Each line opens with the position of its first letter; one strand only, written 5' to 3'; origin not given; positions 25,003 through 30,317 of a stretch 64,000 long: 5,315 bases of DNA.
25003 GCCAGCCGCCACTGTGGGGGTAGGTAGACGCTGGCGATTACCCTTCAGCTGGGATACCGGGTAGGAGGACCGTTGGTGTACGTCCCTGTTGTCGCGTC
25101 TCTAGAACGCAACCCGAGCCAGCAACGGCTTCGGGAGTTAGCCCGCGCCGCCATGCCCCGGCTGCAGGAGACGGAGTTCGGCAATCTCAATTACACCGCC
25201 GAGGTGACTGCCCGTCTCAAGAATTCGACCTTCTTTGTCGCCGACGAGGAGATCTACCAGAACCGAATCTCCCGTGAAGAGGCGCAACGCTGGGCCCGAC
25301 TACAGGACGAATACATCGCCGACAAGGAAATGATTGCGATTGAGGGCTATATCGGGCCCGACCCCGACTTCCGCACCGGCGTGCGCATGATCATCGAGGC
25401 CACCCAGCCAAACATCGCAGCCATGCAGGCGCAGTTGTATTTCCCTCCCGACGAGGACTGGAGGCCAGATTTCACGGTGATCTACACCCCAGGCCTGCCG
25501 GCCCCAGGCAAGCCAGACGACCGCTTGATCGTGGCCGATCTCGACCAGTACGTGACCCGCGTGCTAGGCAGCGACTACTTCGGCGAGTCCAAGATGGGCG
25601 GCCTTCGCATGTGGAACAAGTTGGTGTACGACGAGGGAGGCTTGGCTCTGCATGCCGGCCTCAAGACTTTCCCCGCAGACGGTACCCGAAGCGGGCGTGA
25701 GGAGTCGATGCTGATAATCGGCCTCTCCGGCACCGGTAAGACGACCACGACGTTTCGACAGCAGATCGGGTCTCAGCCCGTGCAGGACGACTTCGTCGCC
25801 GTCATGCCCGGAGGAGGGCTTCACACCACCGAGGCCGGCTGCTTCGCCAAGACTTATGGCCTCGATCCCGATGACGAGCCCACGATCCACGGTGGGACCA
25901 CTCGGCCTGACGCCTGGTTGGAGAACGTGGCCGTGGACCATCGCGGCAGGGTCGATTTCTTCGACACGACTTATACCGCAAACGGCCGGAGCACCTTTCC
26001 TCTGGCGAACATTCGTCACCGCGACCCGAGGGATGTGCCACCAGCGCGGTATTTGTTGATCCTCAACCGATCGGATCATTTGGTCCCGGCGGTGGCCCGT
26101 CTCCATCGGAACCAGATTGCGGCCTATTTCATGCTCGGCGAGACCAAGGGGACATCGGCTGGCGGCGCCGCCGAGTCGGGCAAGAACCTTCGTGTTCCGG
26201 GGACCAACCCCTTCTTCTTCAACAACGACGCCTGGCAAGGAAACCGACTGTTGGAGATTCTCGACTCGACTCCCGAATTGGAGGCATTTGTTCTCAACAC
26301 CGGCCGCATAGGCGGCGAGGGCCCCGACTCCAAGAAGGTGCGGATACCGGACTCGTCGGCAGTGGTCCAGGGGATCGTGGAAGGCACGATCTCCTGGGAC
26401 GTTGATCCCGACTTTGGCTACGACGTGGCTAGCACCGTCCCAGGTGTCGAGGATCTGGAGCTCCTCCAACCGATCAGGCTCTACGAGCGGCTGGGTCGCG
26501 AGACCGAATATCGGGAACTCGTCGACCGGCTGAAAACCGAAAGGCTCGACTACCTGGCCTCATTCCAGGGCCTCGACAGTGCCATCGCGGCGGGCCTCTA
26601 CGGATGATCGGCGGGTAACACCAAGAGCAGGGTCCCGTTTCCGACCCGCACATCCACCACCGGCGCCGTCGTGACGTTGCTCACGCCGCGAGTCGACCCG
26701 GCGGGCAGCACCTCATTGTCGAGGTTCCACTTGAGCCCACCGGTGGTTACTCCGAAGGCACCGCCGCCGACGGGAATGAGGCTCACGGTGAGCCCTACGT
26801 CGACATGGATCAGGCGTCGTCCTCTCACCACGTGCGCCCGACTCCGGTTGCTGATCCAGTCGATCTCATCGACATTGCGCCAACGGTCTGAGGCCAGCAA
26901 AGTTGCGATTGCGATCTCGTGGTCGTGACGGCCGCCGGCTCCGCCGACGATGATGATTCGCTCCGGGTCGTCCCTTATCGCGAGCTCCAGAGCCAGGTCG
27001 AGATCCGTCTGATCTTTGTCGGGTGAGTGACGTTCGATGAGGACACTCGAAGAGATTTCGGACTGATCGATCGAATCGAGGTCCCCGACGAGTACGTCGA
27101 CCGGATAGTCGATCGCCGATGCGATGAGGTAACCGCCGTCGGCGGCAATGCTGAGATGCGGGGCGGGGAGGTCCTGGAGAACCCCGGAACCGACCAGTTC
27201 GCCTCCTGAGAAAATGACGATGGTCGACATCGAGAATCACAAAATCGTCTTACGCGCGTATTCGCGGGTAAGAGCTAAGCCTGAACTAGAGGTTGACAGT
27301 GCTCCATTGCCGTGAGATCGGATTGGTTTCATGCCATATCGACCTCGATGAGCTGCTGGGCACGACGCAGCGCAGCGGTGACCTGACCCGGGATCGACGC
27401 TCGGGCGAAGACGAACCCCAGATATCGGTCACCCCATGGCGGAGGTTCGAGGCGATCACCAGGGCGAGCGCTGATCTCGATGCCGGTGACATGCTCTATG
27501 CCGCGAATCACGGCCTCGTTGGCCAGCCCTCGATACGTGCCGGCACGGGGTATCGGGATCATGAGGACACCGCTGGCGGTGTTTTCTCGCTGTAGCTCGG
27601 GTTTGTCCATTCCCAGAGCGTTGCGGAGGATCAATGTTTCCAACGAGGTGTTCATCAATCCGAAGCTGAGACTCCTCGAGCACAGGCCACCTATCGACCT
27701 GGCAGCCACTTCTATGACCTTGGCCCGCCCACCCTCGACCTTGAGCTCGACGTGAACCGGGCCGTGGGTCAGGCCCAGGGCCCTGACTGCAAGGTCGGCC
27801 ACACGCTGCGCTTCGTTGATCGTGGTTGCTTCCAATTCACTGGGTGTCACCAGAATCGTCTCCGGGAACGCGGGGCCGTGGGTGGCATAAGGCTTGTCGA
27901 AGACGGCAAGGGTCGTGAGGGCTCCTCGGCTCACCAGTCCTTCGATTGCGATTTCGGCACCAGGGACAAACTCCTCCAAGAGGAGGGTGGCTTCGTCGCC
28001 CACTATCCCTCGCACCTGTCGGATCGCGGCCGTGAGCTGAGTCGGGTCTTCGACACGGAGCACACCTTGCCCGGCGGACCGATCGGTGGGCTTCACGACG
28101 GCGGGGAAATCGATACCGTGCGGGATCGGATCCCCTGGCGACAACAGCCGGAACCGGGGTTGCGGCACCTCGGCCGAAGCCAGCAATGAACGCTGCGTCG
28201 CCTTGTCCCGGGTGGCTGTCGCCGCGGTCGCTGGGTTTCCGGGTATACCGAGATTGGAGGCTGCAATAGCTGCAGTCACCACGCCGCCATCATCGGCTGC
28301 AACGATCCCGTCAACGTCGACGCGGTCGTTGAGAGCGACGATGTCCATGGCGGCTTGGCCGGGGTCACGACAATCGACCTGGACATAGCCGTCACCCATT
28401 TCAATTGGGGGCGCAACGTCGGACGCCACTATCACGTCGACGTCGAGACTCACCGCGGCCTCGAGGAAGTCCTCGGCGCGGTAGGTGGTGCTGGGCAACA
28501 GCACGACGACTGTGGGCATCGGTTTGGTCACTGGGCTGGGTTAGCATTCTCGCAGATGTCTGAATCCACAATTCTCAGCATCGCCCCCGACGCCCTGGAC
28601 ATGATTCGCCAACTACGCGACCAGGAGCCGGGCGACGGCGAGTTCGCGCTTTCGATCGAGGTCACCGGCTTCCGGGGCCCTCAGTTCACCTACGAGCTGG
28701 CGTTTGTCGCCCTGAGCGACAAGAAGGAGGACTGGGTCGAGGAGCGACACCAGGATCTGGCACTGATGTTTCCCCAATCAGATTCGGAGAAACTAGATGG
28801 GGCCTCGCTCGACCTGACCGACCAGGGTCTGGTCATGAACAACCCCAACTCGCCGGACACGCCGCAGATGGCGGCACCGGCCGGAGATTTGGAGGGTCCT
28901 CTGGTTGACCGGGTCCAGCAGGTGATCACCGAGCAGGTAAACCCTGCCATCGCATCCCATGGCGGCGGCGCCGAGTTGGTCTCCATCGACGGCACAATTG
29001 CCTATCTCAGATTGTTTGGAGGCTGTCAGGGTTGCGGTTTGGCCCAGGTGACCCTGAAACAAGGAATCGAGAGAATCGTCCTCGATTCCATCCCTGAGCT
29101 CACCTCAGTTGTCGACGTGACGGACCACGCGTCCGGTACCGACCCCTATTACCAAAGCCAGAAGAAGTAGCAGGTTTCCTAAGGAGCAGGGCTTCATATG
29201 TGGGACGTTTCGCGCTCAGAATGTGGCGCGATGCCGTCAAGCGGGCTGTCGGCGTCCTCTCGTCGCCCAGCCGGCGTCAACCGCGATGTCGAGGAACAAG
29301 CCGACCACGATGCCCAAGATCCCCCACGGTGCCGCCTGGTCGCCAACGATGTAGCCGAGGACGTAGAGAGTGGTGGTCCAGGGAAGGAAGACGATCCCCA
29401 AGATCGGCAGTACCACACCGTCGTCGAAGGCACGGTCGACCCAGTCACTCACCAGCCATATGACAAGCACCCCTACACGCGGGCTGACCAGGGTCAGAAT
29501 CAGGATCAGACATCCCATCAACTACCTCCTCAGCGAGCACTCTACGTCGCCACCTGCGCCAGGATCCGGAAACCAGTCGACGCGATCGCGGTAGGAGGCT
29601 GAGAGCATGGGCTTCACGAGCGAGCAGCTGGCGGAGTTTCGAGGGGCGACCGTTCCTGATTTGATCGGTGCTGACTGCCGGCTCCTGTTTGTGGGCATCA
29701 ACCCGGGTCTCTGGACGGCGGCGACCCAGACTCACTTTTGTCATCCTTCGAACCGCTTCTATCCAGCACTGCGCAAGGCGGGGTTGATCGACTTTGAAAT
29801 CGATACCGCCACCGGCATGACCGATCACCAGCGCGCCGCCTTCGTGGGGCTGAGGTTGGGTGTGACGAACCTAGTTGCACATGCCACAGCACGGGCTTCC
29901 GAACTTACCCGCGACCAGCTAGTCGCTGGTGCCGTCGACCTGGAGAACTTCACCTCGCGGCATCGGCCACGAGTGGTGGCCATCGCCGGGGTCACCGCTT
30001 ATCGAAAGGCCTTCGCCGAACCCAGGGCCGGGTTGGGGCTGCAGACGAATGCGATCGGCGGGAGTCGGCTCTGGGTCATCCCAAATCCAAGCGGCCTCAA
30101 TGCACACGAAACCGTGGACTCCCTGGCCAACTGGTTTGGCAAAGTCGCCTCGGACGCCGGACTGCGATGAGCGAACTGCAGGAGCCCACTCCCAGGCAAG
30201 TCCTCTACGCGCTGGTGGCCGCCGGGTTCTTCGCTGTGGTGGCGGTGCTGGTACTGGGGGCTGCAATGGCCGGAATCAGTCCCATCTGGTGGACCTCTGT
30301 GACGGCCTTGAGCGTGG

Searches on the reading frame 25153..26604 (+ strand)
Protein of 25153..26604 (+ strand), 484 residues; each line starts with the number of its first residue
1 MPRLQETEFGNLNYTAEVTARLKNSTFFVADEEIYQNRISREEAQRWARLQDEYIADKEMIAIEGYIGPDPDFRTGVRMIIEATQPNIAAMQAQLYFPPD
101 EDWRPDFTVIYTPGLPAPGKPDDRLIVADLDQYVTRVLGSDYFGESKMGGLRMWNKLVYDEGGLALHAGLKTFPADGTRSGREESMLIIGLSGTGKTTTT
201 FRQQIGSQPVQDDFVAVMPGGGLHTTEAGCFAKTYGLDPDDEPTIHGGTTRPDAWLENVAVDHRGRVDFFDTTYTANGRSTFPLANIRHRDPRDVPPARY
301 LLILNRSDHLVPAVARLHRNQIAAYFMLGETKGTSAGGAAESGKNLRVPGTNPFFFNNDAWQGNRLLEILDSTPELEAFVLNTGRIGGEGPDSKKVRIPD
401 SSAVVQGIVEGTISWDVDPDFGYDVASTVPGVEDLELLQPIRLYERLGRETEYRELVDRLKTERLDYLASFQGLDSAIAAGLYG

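Call 60: search_protein_families(library=pfam, proteins=[window:25153-26604:+], max_evalue=0.001)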
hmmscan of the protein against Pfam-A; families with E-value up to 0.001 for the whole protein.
window:25153-26604:+ (484 aa): 1 family
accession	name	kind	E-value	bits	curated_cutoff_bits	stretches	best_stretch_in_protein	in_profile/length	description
PF01293.25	PEPCK_ATP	-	6.1e-60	203.7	26.5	1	14-434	33-464/465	Phosphoenolpyruvate carboxykinase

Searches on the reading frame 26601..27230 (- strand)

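Call 60: search_protein_families(library=pfam, proteins=[window:26601-27230:-], max_evalue=0.001)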
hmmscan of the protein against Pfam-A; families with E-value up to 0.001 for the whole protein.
window:26601-27230:- (210 aa): 2 families
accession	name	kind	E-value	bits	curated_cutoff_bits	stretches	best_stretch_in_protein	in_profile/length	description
PF04263.21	TPK_catalytic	-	9.7e-19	67.8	30.7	1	26-113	10-102/113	Thiamin pyrophosphokinase, catalytic domain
PF04265.19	TPK_B1_binding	-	6.8e-12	45.3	22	1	146-200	11-66/67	Thiamin pyrophosphokinase, vitamin B1 binding domain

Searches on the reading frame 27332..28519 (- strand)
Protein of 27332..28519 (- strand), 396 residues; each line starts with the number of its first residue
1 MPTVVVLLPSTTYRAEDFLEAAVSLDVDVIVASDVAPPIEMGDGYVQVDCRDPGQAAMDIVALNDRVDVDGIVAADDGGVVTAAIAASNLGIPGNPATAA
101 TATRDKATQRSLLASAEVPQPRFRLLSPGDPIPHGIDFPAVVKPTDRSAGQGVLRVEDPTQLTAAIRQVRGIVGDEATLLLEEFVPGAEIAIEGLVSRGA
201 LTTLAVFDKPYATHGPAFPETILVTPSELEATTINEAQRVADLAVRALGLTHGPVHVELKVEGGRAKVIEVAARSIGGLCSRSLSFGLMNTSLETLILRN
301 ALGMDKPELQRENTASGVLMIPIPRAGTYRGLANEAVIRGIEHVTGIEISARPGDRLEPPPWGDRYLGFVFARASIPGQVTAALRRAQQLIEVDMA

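Call 60: search_protein_families(library=pfam, proteins=[window:27332-28519:-], max_evalue=0.001)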
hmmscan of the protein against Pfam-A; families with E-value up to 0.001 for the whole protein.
window:27332-28519:- (396 aa): 5 families
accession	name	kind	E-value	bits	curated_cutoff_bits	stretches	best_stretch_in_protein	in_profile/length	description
PF13535.11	ATP-grasp_4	-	5.5e-25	88.3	27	1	136-281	1-158/160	ATP-grasp domain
PF18603.7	LAL_C2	-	1.5e-11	44.9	29.4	1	320-395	2-77/78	L-amino acid ligase C-terminal domain 2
PF02222.28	ATP-grasp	-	9.1e-08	32.4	27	1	113-274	3-162/179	ATP-grasp domain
PF18130.6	ATPgrasp_N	-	1e-06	29.6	27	1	20-94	2-81/81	ATP-grasp N-terminal domain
PF02655.19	ATP-grasp_3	-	1.4e-05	25.7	23.2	1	135-276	29-158/160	ATP-grasp domain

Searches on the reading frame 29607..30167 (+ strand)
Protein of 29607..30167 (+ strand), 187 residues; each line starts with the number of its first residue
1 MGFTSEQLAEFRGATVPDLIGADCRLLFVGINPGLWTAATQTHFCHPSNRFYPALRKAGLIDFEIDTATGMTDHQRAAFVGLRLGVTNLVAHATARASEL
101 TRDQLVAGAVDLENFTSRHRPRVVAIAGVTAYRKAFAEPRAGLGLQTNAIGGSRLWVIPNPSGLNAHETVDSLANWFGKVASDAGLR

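Call 60: search_protein_families(library=pfam, proteins=[window:29607-30167:+], max_evalue=0.001)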
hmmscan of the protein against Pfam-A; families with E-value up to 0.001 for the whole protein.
window:29607-30167:+ (187 aa): 1 family
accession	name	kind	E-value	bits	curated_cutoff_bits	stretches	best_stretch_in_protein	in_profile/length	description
PF03167.25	UDG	-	3.7e-16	59.9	24.3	1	19-170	3-127/141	Uracil DNA glycosylase superfamily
